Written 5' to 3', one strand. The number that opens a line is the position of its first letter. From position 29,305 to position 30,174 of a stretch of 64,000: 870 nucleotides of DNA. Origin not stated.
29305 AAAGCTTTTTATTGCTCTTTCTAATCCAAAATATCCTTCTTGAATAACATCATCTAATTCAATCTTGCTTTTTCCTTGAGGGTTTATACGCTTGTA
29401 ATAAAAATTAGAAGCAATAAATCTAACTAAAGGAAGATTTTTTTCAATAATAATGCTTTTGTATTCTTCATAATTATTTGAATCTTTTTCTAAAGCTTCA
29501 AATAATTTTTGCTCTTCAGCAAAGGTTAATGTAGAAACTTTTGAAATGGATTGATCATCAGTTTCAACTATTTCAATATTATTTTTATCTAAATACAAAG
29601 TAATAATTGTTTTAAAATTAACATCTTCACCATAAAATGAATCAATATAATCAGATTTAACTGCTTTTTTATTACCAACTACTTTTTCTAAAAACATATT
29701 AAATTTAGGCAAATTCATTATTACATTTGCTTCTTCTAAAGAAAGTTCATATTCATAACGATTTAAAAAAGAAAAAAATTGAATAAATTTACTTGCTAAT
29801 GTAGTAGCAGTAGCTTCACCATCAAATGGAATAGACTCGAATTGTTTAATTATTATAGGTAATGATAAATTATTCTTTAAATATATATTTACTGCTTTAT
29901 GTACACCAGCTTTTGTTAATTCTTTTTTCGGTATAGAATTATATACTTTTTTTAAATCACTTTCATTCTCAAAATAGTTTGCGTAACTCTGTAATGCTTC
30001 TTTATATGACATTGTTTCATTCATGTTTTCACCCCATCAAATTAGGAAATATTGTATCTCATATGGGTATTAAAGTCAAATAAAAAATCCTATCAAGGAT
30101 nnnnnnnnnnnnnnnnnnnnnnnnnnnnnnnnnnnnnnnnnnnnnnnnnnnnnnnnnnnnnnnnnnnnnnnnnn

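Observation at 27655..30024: A sigma-70 family factor with a ~190-aa non-sigma N-terminal extension lies next to a SpoIVB-like signalling peptidase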

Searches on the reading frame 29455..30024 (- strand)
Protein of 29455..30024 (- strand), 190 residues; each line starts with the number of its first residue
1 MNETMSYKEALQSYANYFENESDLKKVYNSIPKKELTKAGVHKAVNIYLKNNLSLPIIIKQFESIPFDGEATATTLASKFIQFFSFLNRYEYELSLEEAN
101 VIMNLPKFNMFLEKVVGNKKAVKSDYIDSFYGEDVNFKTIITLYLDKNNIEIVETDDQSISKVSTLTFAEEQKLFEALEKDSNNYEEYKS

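Call 20: search_protein_representatives(protein=window:29455-30024:-)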
Query: 190 residues. Proteins with E-value up to 0.001 (for the whole library): 20; up to 1e-10: 2; up to 1e-30: 1. The best 20 are listed.
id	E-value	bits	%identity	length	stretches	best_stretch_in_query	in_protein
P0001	4.2e-113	391.1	100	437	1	1-190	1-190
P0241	5.5e-11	58.8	30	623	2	11-179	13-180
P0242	1.3e-10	57.6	27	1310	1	2-172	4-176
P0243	1.6e-10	57.3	28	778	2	38-180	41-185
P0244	7.3e-10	55.2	29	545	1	16-179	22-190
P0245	2.0e-07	47.2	26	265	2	12-156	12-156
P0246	3.4e-07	46.5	25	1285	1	12-181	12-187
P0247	6.2e-07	45.7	27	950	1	20-156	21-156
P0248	6.9e-07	45.5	24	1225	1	33-180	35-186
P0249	3.3e-06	43.3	27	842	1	8-178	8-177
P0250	8.3e-06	42.0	25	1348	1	12-156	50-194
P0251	2.8e-05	40.3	23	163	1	25-160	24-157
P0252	4.1e-05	39.7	23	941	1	19-175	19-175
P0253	6.1e-05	39.2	22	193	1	12-164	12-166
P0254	6.3e-05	39.1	26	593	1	25-156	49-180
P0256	8.5e-05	38.7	30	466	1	21-147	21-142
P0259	6.1e-04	35.9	23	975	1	42-176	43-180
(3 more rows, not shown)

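Call 21: search_protein_families(library=pfam, proteins=[P0241, P0242, P0243, P0244, P0245, P0246, P0247, P0248, P0249, P0250], max_evalue=0.001)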
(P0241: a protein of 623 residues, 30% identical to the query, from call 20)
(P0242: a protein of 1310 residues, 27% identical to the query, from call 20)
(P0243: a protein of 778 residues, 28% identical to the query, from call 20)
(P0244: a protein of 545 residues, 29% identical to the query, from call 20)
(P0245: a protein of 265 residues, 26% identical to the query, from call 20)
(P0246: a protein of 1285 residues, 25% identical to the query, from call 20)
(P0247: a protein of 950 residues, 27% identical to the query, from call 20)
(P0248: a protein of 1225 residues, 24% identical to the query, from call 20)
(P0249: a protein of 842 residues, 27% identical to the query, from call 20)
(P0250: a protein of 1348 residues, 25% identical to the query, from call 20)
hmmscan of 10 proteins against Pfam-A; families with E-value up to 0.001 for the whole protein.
P0241 (623 aa): 3 families
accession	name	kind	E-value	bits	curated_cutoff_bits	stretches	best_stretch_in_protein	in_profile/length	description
PF04542.20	Sigma70_r2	-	3.4e-22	78.4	24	1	190-259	1-70/71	Sigma-70 region 2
PF04539.22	Sigma70_r3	-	1.4e-16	60.8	25.3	1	269-342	1-74/78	Sigma-70 region 3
PF04545.22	Sigma70_r4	-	1.7e-13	50.3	24.1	1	365-412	6-49/50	Sigma-70, region 4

P0242 (1310 aa): 5 families
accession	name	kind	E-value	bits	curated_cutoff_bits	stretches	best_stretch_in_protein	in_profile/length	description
PF04545.22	Sigma70_r4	-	1.1e-22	79.7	24.1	1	368-417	5-50/50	Sigma-70, region 4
PF04542.20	Sigma70_r2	-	5.1e-20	71.5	24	1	197-264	3-70/71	Sigma-70 region 2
PF04539.22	Sigma70_r3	-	9.3e-15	54.9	25.3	1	274-346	1-72/78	Sigma-70 region 3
PF08281.18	Sigma70_r4_2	-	1.7e-05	24.8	25.7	0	647-668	2-23/54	Sigma-70, region 4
PF12645.13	HTH_16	-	0.00011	22.7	22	1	179-236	2-65/65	Helix-turn-helix domain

P0243 (778 aa): 5 families
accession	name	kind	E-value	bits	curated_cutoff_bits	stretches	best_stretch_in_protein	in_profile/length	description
PF04542.20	Sigma70_r2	-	8.1e-20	70.8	24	1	197-263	4-70/71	Sigma-70 region 2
PF04539.22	Sigma70_r3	-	3.9e-15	56.1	25.3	1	274-341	2-68/78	Sigma-70 region 3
PF04545.22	Sigma70_r4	-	1.5e-08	34.5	24.1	1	367-415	5-49/50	Sigma-70, region 4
PF01381.28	HTH_3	-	0.00028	21.3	23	0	387-407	10-30/55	Helix-turn-helix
PF08281.18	Sigma70_r4_2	-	0.0007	19.6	25.7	0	387-412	27-52/54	Sigma-70, region 4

P0244 (545 aa): 3 families
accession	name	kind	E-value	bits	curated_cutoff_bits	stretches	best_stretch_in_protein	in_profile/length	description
PF04542.20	Sigma70_r2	-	1.9e-22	79.2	24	1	201-269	2-70/71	Sigma-70 region 2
PF04539.22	Sigma70_r3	-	1.1e-19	70.7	25.3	1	279-353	1-75/78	Sigma-70 region 3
PF04545.22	Sigma70_r4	-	2.2e-17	62.7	24.1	1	372-419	5-48/50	Sigma-70, region 4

P0245 (265 aa): 2 families
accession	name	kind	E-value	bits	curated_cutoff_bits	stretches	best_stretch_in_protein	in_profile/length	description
PF04542.20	Sigma70_r2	-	4.5e-20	71.6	24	1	210-265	3-58/71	Sigma-70 region 2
PF00140.25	Sigma70_r1_2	-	4e-10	39.9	22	1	174-203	5-34/34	Sigma-70 factor, region 1.2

P0246 (1285 aa): 4 families
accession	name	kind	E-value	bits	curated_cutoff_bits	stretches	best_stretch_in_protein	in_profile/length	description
PF04542.20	Sigma70_r2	-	1.4e-21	76.5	24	1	196-264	2-70/71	Sigma-70 region 2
PF04539.22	Sigma70_r3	-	9.4e-16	58.1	25.3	1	278-344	5-71/78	Sigma-70 region 3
PF04545.22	Sigma70_r4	-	1.7e-13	50.3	24.1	1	367-415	5-49/50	Sigma-70, region 4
PF00140.25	Sigma70_r1_2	-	1.4e-08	35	22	1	169-189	13-33/34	Sigma-70 factor, region 1.2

P0247 (950 aa): 4 families
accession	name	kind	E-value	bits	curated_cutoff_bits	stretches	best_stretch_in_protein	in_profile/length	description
PF04542.20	Sigma70_r2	-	3.8e-22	78.3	24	1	208-277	1-70/71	Sigma-70 region 2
PF04539.22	Sigma70_r3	-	1.1e-14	54.7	25.3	1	289-357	3-71/78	Sigma-70 region 3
PF04545.22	Sigma70_r4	-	3.4e-14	52.5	24.1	1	378-429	3-50/50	Sigma-70, region 4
PF00140.25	Sigma70_r1_2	-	2.1e-09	37.7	22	1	170-202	1-33/34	Sigma-70 factor, region 1.2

P0248 (1225 aa): 4 families
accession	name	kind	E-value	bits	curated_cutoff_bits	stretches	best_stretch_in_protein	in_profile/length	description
PF04545.22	Sigma70_r4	-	1.5e-28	98.5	24.1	1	366-415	5-50/50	Sigma-70, region 4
PF04542.20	Sigma70_r2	-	1.4e-22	79.7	24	1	196-263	2-69/71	Sigma-70 region 2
PF04539.22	Sigma70_r3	-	4e-15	56.1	25.3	1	275-348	3-76/78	Sigma-70 region 3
PF00140.25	Sigma70_r1_2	-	3.4e-07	30.5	22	1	166-188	10-32/34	Sigma-70 factor, region 1.2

P0249 (842 aa): 3 families
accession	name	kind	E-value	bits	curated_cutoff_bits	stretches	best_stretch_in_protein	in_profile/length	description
PF04542.20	Sigma70_r2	-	3.5e-22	78.4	24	1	191-256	4-69/71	Sigma-70 region 2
PF04545.22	Sigma70_r4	-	6.9e-17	61.1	24.1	1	358-407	4-49/50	Sigma-70, region 4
PF04539.22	Sigma70_r3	-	1.2e-13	51.4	25.3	1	267-341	1-76/78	Sigma-70 region 3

P0250 (1348 aa): 4 families
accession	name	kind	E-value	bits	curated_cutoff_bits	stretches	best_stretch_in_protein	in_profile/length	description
PF04542.20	Sigma70_r2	-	1.1e-21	76.8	24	1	246-314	2-70/71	Sigma-70 region 2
PF00140.25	Sigma70_r1_2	-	2.9e-16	59.6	22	1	207-240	1-34/34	Sigma-70 factor, region 1.2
PF04545.22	Sigma70_r4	-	1.2e-15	57.2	24.1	1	417-466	5-50/50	Sigma-70, region 4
PF04539.22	Sigma70_r3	-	2.4e-14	53.6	25.3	1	324-393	1-70/78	Sigma-70 region 3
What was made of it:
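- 29455..29544 (-): Residues 161-190: linker and degenerate region 1.2/2.1. Pfam r1_2 is not detected here but is detected in several family members (call 21).
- On Primary sigma RpoD/SigA (equivalog): It is detected in 5 of 10 family members scanned (call 21).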

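Call 30: list_cluster_members(proteins=[P0241, P0242, P0243, P0246, P0247, P0248, P0249, P0250, P0252, P0256])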
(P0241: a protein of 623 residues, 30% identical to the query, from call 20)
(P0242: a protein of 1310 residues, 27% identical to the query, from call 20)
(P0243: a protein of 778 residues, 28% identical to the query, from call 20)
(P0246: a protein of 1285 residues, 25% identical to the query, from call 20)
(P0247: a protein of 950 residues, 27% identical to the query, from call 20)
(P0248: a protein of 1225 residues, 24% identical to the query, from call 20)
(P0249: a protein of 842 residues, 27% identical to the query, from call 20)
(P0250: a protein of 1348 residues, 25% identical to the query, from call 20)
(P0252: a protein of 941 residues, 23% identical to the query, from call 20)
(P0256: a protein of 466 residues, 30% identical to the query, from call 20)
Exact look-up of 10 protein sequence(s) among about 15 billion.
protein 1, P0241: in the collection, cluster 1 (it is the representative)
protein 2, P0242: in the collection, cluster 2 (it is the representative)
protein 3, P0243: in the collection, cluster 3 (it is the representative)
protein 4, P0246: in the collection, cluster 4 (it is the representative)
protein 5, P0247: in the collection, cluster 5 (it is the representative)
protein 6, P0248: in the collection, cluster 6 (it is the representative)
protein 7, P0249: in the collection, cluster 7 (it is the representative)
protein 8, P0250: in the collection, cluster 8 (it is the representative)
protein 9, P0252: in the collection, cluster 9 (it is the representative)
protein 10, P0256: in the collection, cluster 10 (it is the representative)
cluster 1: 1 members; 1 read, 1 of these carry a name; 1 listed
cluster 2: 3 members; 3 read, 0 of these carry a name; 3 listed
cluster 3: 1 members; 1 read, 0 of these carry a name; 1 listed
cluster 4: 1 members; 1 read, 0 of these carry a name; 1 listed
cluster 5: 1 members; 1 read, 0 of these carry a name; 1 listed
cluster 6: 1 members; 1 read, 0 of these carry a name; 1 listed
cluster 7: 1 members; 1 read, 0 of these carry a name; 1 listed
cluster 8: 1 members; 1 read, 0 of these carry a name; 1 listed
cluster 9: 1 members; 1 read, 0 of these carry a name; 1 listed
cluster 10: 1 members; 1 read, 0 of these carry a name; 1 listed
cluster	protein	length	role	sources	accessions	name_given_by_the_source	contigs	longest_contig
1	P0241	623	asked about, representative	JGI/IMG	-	RNA polymerase sigma factor (sigma-70 family)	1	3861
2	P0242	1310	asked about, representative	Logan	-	-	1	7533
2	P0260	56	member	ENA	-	-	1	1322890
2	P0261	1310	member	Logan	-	-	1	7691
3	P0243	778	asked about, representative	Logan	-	-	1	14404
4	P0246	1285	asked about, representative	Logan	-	-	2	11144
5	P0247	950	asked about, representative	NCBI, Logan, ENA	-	-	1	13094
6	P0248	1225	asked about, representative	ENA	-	-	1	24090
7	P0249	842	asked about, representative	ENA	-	-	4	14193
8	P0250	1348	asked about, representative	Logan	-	-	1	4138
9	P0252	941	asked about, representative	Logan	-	-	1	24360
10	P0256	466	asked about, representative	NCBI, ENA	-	-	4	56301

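Call 31: find_encoding_contigs(protein=P0256, flank=8000, max_places=2)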
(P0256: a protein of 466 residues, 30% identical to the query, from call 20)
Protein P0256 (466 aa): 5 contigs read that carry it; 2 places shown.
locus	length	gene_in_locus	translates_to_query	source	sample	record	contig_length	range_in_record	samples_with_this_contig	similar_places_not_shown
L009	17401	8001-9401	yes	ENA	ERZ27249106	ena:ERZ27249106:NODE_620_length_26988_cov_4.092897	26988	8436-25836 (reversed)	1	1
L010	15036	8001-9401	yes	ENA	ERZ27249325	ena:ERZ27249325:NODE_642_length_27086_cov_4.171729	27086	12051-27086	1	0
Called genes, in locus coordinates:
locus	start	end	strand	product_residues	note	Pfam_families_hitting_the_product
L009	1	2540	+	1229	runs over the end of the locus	?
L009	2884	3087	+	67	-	PF04964:Flp_Fap (weak)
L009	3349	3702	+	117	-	PF07811:TadE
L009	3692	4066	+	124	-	PF16964:TadF (faint), PF07811:TadE (weak), PF13400:Tad (weak)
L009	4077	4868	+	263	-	PF01656:CbiA, PF10609:ParA, PF13614:AAA_31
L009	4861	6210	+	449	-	PF00437:T2SSE, PF27713:UCP018868 (weak)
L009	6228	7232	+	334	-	PF00482:T2SSF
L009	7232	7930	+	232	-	PF00482:T2SSF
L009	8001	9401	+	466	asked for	PF00140:Sigma70_r1_2, PF04542:Sigma70_r2, PF04539:Sigma70_r3, PF04545:Sigma70_r4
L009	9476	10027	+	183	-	PF01330:RuvA_N, PF14520:HHH_5, PF07499:RuvA_C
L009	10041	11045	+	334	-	PF00910:RNA_helicase (faint), PF05496:RuvB_N, PF13173:AAA_14 (weak), PF00004:AAA, PF07728:AAA_5 (weak), PF17864:AAA_lid_4, PF05491:WHD_RuvB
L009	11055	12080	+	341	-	PF02547:Queuosine_synth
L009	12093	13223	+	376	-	PF01702:TGT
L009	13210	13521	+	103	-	-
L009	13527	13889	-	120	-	PF12670:DUF3792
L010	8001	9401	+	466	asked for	PF00140:Sigma70_r1_2, PF04542:Sigma70_r2, PF04539:Sigma70_r3, PF04545:Sigma70_r4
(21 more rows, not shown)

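Call 32: find_encoding_contigs(protein=P0248, flank=8000, max_places=2)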
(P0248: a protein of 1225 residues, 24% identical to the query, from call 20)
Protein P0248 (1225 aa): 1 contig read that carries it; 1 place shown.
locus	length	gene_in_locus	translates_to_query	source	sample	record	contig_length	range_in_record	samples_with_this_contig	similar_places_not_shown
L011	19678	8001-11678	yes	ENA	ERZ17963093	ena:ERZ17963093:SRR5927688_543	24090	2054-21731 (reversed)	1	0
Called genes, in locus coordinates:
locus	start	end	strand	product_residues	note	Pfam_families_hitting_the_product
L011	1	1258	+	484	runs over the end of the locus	PF03816:LytR_cpsA_psr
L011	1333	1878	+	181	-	-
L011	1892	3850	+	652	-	PF03717:PBP_dimer, PF00905:Transpeptidase, PF03793:PASTA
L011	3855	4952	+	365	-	PF00953:Glycos_transf_4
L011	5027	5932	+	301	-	-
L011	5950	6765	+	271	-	-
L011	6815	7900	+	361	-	PF01098:FTSW_RODA_SPOVE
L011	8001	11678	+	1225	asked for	PF00140:Sigma70_r1_2 (weak), PF04542:Sigma70_r2, PF04539:Sigma70_r3, PF04545:Sigma70_r4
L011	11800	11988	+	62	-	PF13451:zf_Tbcl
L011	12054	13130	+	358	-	PF03033:Glyco_transf_28, PF04101:Glyco_tran_28_C, PF06722:EryCIII-like_C (weak), PF00201:UDPGT (weak)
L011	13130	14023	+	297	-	PF01565:FAD_binding_4, PF02873:MurB_C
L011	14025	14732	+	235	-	PF08478:POTRA_1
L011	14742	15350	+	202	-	PF02677:QueH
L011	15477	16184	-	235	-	-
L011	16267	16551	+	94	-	-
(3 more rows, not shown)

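Call 33: find_homologous_proteins(query=A1, max_evalue=0.001)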
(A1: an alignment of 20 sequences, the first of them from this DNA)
Query A1 (20 sequences) (168 aa, profile of the alignment): 2 proteins with E <= 0.001 among 1151 candidates.
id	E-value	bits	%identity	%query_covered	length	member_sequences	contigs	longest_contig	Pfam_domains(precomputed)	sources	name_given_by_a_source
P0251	3.8e-45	172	24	74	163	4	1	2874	-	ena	-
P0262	5.3e-13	67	50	5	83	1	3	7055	PF25034.2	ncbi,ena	-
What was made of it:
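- Tried and rejected: It returned only 2 hits and was uninformative (call 33).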

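Call 34: predict_structure(alignment_id=A1)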
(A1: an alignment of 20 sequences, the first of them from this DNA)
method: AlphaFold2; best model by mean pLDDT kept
length: 168 residues; sequences in the alignment: 20
mean_pLDDT: 90.6   pTM: 0.79
mean pLDDT of the five models: 90.6, 89.4, 89.2, 88.1, 87.6
residues with pLDDT >= 90: 148; 70-90: 6; 50-70: 3; < 50: 11
segments of 3 or more residues with pLDDT < 50: 158-168
pLDDT, mean of each block of 10 residues (from residue 1): 88 93 96 96 96 95 94 95 95 97 96 94 94 95 96 71 39
secondary structure, 60 per line:
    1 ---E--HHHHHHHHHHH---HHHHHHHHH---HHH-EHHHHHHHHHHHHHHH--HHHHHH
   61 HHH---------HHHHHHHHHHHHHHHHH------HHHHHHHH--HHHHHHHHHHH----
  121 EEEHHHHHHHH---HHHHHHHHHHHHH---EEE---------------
elements in order: H7-17 H21-29 H38-52 H55-63 H73-89 H96-103 H106-116 E121-123 H124-131 H135-147 E151-153
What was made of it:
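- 29725..30024 (-): Residues 1-100: family-specific all-helical N-terminal module, roughly neutral in charge. AF2 pLDDT >90 (call 34).
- On Pro-sigma-E / pro-sigma-K type sporulation sigma: The N-terminus is a 155-aa folded domain (call 34).
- The N-domain still threads confidently onto the family fold (call 34).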

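Call 37: fold_search(model_id=the predicted structure, library=pdb)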
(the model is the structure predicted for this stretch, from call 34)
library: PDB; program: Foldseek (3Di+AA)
matches with E <= 10: 75; with E <= 0.001: 0
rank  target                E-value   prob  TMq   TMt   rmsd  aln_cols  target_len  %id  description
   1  2evs_A                1.2e+00  0.15  0.27  0.23  15.8       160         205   13  Crystal structure of human Glycolipid Transfer Protein complexed with n-hexyl-beta-D-glucoside (released 2006-11-14)
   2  4m59_A                1.6e+00  0.08  0.20  0.08  13.6       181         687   13  Crystal structure of the pentatricopeptide repeat protein PPR10 in complex with an 18-nt psaJ RNA element (released 2013-10-30)
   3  4oe1_A                1.8e+00  0.08  0.20  0.08  13.5       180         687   13  Crystal structure of the pentatricopeptide repeat protein PPR10 (C256S/C430S/C449S) in complex with an 18-nt PSAJ rna  (released 2014-09-24)
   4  3s0k                  1.9e+00  0.07  0.19  0.17  16.3       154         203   12  Crystal Structure of Human Glycolipid Transfer Protein complexed with glucosylceramide containing oleoyl acyl chain (18: (released 2012-02-08)
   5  4q9v_A                2.4e+00  0.03  0.13  0.13  17.3       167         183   14  Crystal structure of TIPE3 (released 2014-10-22)
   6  8k84_A                2.6e+00  0.10  0.23  0.23  12.3       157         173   11  De novo design protein -N3 (released 2024-07-31)
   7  2e2n_B                2.6e+00  0.07  0.18  0.11  14.5       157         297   15  Crystal structure of Sulfolobus tokodaii hexokinase in the apo form (released 2007-01-16)
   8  3rzn                  2.9e+00  0.08  0.27  0.23  16.3       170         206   14  Crystal Structure of Human Glycolipid Transfer Protein complexed with 3-O-sulfo-galactosylceramide containing nervonoyl  (released 2012-02-08)
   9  6nog_K                2.9e+00  0.04  0.19  0.13  13.9       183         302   10  Poised-state Dot1L bound to the H2B-Ubiquitinated nucleosome (released 2019-02-20)
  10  5o9z_G                2.9e+00  0.04  0.17  0.07  12.5       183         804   11  Cryo-EM structure of a pre-catalytic human spliceosome primed for activation (B complex) (released 2017-08-16)
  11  2v54_A                3.2e+00  0.04  0.18  0.16  17.2       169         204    9  Crystal structure of vaccinia virus thymidylate kinase bound to TDP (released 2008-10-21)
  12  4ghp                  3.4e+00  0.06  0.22  0.19  15.4       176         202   10  Crystal Structure of D48V||A47D mutant of Human GLTP bound with 12:0 monosulfatide (released 2013-04-10)
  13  3lw8_E                3.6e+00  0.03  0.16  0.15  18.1       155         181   13  Shigella IpgB2 in complex with human RhoA, GDP and Mg2+ (complex A) (released 2010-03-31)
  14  2bv7                  3.8e+00  0.08  0.27  0.24  15.6       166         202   15  Crystal structure of GLTP with bound GM3 (released 2005-12-14)
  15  2j4b_B                3.9e+00  0.06  0.24  0.27  16.9       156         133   15  Crystal structure of Encephalitozoon cuniculi TAF5 N-terminal domain (released 2007-04-10)
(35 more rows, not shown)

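Call 38: find_encoding_contigs(protein=P0252, flank=8000, max_places=1)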
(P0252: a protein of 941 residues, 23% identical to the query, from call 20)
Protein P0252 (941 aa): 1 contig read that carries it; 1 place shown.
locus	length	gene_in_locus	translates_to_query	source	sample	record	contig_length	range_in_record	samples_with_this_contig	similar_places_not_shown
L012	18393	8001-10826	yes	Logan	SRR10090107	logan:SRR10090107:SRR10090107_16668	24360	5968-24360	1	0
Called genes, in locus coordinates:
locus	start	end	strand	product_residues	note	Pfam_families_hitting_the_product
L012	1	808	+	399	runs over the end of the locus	-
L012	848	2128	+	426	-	PF01018:GTP1_OBG, PF01926:MMR_HSR1, PF02421:FeoB_N, PF09269:DUF1967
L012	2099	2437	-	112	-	PF02643:DUF192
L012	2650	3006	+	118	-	-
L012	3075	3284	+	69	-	PF04964:Flp_Fap (weak)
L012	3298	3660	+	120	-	PF07811:TadE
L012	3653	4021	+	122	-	-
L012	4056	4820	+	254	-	PF01656:CbiA, PF10609:ParA (weak), PF13614:AAA_31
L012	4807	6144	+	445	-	PF00437:T2SSE, PF27713:UCP018868 (weak)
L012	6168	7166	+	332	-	PF00482:T2SSF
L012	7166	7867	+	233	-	PF00482:T2SSF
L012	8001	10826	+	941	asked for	PF00140:Sigma70_r1_2, PF04542:Sigma70_r2, PF04539:Sigma70_r3, PF04545:Sigma70_r4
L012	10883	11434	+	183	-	PF01330:RuvA_N, PF14520:HHH_5, PF07499:RuvA_C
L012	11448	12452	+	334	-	PF00910:RNA_helicase (faint), PF05496:RuvB_N, PF13173:AAA_14 (weak), PF00004:AAA, PF07728:AAA_5, PF17864:AAA_lid_4, PF05491:WHD_RuvB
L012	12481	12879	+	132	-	-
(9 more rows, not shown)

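Call 44: search_protein_families(library=pfam, alignment_id=A1, max_evalue=10)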
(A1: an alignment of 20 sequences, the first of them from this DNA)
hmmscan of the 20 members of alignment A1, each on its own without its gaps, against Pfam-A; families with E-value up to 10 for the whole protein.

A. member 1, seq(168 aa): 0 families

B. families by the number of members that match (of 20 scanned): 42 families (the first 25 are shown)
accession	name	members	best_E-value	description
PF21428.2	Gp7_helical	2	0.055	Baseplate wedge protein gp7, helical domain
PF02847.23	MA3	1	0.0011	MA3 domain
PF08755.16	YccV-like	1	0.0029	Hemimethylated DNA-binding protein YccV like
PF22114.2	NUP120_helical_2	1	0.0099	Nucleoporin NUP120, helical domain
PF08578.15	DUF1765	1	0.01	Protein of unknown function (DUF1765)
PF16668.10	JLPA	1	0.011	Adhesin from Campylobacter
PF08408.16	DNA_pol_B_3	1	0.018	DNA polymerase family B viral insert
PF11224.13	DUF3023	1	0.028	Protein of unknown function (DUF3023)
PF25034.1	Spectrin_SYNE1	1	0.03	Nesprin-1, spectrin repeats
PF06233.17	Usg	1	0.031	Usg-like family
PF13320.12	GH123_cat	1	0.035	Glycoside hydrolase 123, catalytic domain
PF17865.7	AAA_lid_5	1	0.038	Midasin AAA lid domain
PF08966.16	DUF1882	1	0.041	Domain of unknown function (DUF1882)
PF19891.5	DUF6364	1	0.042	Family of unknown function (DUF6364)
PF21967.1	MGS_C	1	0.043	Mannosylglycerate synthase C-terminal domain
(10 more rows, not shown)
